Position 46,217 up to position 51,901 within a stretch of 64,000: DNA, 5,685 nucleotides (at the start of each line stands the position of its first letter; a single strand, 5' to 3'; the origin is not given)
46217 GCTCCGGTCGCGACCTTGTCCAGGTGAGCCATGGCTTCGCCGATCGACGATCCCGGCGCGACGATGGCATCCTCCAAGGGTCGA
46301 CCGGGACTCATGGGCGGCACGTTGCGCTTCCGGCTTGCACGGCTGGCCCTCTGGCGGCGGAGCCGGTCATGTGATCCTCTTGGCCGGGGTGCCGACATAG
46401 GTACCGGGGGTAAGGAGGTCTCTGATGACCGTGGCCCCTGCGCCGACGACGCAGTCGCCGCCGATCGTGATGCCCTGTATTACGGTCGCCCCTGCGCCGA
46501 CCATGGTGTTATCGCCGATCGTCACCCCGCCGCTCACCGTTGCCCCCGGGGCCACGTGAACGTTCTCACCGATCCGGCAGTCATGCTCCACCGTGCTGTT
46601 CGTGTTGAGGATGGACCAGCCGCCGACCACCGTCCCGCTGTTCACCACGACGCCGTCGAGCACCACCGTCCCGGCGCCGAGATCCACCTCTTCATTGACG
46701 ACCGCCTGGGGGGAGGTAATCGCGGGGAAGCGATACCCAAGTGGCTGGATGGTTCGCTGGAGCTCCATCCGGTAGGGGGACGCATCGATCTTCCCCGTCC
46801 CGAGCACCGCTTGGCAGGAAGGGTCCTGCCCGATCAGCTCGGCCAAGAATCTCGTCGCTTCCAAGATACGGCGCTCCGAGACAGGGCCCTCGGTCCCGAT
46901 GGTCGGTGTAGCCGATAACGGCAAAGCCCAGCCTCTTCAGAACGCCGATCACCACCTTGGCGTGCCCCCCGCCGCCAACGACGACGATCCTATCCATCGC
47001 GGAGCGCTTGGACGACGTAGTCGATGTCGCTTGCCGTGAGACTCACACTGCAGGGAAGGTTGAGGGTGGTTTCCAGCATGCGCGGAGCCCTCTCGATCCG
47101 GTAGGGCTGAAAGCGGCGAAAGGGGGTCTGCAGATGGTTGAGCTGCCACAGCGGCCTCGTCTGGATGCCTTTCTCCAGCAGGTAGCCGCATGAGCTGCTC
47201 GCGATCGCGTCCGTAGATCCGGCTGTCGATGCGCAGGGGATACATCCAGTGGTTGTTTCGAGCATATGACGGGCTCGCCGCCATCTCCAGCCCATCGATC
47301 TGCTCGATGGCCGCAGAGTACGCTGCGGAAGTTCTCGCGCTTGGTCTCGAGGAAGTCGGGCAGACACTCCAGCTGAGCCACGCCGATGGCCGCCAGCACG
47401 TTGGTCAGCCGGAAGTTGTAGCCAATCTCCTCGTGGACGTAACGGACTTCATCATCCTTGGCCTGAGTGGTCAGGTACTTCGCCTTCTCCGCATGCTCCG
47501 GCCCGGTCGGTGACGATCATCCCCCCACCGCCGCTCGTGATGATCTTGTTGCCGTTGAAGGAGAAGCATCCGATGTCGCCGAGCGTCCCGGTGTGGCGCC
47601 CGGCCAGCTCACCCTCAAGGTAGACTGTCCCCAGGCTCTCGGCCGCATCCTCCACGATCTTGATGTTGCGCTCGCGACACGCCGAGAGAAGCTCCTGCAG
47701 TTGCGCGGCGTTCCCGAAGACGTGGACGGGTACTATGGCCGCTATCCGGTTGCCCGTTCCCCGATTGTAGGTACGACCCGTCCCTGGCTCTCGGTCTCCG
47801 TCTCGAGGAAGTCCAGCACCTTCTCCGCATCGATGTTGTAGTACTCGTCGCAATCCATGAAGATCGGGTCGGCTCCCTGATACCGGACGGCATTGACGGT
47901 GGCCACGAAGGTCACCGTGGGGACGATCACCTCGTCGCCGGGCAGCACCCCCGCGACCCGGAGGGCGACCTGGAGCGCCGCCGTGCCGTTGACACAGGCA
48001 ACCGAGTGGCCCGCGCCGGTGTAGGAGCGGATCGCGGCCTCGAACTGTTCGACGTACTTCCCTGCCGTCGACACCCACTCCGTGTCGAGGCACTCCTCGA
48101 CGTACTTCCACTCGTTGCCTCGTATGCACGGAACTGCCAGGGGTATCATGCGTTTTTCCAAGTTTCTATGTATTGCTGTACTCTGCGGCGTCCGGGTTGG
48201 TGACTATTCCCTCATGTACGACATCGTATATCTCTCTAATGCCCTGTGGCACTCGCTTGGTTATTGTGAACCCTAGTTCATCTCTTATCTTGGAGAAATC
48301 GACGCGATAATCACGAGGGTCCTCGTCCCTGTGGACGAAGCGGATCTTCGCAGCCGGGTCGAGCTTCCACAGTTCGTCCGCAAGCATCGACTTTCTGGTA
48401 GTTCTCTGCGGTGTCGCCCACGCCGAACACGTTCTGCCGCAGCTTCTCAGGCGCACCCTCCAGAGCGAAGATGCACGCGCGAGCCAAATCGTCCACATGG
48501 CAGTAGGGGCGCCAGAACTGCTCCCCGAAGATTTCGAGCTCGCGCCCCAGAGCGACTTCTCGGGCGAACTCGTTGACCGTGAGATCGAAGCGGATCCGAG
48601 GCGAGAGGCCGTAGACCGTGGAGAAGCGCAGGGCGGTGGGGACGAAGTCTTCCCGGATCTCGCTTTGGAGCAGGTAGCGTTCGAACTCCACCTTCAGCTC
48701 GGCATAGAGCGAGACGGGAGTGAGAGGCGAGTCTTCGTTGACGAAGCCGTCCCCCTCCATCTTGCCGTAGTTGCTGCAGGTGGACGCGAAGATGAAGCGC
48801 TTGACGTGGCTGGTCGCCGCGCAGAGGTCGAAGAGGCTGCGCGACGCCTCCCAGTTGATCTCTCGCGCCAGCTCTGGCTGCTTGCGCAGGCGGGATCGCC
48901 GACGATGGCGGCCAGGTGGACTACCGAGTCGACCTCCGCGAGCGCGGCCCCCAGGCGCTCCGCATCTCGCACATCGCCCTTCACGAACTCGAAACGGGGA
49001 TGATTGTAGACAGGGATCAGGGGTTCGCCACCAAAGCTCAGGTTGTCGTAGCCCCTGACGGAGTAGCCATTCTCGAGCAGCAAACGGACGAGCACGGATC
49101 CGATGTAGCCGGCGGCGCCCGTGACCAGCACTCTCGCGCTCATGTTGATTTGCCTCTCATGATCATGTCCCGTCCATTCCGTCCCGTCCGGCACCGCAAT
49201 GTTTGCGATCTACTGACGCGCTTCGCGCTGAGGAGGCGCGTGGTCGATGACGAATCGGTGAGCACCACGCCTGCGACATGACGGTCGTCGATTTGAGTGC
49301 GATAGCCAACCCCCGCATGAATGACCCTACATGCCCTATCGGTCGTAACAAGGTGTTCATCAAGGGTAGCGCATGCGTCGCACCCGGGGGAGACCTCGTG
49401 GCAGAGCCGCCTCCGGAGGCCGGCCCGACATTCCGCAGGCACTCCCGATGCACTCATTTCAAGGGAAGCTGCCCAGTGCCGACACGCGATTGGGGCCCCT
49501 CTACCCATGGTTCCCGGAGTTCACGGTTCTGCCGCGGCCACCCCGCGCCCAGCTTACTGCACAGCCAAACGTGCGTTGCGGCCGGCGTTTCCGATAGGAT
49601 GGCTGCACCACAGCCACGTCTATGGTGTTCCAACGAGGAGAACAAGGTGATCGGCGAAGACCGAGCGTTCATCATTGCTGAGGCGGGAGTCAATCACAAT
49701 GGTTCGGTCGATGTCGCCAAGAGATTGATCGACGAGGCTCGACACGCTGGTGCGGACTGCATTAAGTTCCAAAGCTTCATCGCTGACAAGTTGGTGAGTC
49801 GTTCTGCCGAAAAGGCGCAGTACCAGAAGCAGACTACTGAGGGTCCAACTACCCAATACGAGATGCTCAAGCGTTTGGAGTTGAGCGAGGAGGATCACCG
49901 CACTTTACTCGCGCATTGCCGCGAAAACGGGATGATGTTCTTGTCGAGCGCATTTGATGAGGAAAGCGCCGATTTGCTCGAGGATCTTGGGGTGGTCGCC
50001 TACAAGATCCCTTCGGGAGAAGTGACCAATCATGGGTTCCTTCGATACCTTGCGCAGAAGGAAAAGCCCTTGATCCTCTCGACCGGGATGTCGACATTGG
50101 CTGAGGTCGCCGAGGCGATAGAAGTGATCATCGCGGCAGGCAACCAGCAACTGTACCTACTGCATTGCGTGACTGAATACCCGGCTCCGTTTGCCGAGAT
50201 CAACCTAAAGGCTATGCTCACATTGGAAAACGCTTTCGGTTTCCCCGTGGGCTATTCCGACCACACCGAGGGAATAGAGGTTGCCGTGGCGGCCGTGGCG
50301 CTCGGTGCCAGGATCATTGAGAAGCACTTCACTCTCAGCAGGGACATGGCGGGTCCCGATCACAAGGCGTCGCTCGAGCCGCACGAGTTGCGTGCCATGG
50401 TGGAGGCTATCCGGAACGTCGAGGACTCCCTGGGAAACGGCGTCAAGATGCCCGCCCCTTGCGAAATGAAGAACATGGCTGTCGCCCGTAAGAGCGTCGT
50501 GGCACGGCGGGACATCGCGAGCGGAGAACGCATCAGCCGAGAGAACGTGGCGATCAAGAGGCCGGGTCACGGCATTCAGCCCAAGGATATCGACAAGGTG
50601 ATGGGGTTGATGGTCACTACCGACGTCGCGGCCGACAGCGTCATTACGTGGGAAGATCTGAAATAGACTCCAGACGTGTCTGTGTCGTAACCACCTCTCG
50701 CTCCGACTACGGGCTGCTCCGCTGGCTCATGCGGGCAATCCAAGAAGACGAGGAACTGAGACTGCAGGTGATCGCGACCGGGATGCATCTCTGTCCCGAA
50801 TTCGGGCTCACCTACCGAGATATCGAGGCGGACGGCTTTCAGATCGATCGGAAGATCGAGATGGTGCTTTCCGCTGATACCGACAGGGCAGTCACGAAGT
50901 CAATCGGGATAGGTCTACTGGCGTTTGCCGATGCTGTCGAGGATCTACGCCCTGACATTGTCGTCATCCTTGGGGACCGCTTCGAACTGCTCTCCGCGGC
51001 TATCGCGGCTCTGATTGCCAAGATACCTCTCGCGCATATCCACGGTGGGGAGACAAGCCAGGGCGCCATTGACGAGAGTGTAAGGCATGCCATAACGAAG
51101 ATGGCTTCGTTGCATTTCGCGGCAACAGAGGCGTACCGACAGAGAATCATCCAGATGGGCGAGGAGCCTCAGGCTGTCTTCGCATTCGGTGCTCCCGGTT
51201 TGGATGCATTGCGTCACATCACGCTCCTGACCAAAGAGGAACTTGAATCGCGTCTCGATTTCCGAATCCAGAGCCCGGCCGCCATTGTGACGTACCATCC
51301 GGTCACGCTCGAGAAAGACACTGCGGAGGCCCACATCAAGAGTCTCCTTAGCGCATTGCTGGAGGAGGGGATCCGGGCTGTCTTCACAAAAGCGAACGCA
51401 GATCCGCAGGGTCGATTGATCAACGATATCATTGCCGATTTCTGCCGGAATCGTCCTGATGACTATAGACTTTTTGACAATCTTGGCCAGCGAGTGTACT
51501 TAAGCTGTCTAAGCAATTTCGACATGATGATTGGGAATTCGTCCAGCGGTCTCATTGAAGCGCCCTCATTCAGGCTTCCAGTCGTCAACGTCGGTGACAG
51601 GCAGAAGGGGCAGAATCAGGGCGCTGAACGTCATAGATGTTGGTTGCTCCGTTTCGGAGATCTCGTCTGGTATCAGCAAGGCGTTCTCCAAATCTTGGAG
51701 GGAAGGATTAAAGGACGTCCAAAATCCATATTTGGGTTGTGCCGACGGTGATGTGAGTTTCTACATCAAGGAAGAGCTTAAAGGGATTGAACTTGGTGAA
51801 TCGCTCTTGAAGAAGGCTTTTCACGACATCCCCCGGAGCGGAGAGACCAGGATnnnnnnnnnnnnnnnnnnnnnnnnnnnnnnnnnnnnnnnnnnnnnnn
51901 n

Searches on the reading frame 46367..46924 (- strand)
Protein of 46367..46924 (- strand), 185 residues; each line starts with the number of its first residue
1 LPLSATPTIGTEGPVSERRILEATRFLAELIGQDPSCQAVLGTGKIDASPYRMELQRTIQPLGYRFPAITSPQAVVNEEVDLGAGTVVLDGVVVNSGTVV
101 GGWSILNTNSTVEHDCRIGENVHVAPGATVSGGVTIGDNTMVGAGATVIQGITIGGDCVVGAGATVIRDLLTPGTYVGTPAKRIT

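Call 55: search_protein_families(library=pfam, proteins=[window:46367-46924:-], max_evalue=0.1)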
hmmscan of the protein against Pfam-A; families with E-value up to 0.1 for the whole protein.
window:46367-46924:- (185 aa): 4 families
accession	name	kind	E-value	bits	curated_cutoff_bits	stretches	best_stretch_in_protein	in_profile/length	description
PF00132.30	Hexapep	-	5.6e-16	57.9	27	2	133-167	1-35/36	Bacterial transferase hexapeptide (six repeats)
PF14602.12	Hexapep_2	-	3.7e-08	33.4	27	1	134-166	2-32/34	Hexapeptide repeat of succinyl-transferase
PF25084.1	LbH_EIF2B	-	8e-07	29.5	54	1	77-166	7-99/105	EIF2B subunit epsilon LbH domain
PF25087.1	GMPPB_C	-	0.0012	18.9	39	1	105-161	6-60/110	GMPPB C-terminal domain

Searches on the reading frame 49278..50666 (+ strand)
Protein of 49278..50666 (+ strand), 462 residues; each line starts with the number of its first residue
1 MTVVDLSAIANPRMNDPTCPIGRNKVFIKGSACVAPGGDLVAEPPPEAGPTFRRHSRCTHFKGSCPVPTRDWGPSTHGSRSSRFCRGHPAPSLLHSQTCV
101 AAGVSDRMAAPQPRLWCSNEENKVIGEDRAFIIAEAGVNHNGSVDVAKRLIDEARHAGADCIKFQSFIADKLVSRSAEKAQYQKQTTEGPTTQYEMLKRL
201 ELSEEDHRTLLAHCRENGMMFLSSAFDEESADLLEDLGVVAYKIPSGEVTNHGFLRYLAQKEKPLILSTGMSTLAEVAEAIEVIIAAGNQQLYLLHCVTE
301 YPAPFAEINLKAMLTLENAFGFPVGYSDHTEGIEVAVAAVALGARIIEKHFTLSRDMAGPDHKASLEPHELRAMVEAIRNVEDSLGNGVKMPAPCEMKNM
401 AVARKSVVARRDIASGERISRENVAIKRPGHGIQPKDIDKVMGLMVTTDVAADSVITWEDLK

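Call 55: search_protein_families(library=pfam, proteins=[window:49278-50666:+], max_evalue=0.1)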
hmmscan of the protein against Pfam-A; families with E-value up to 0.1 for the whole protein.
window:49278-50666:+ (462 aa): 2 families
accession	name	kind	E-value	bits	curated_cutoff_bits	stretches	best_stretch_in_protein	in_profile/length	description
PF03102.20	NeuB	-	9e-103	343.3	22.1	1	150-390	1-241/241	NeuB family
PF08666.17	SAF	-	1.2e-14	55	21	1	405-462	2-63/63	SAF domain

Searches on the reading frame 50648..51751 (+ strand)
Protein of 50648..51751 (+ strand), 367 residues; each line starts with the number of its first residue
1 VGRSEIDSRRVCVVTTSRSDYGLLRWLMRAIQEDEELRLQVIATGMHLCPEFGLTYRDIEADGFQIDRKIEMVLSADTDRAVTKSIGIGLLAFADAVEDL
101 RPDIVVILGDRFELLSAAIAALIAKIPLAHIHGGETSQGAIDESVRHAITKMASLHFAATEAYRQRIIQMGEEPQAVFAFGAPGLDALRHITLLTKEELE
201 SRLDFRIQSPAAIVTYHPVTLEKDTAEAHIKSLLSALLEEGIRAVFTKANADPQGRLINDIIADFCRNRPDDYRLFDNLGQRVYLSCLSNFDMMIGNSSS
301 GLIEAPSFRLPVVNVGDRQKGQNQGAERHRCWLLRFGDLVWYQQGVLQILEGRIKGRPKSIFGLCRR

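Call 55: search_protein_families(library=pfam, proteins=[window:50648-51751:+], max_evalue=0.1)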
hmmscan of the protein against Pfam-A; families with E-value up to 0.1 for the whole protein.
window:50648-51751:+ (367 aa): 3 families
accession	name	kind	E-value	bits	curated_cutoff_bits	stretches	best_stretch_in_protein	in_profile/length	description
PF02350.25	Epimerase_2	-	8.9e-79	265.3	30.6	1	29-328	1-300/347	UDP-N-acetylglucosamine 2-epimerase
PF13579.12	Glyco_trans_4_4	-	0.0054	17.5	29.7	1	90-175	60-150/158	Glycosyl transferase 4-like domain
PF07085.17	DRTGG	-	0.013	15.8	25.2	1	73-126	11-65/105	DRTGG domain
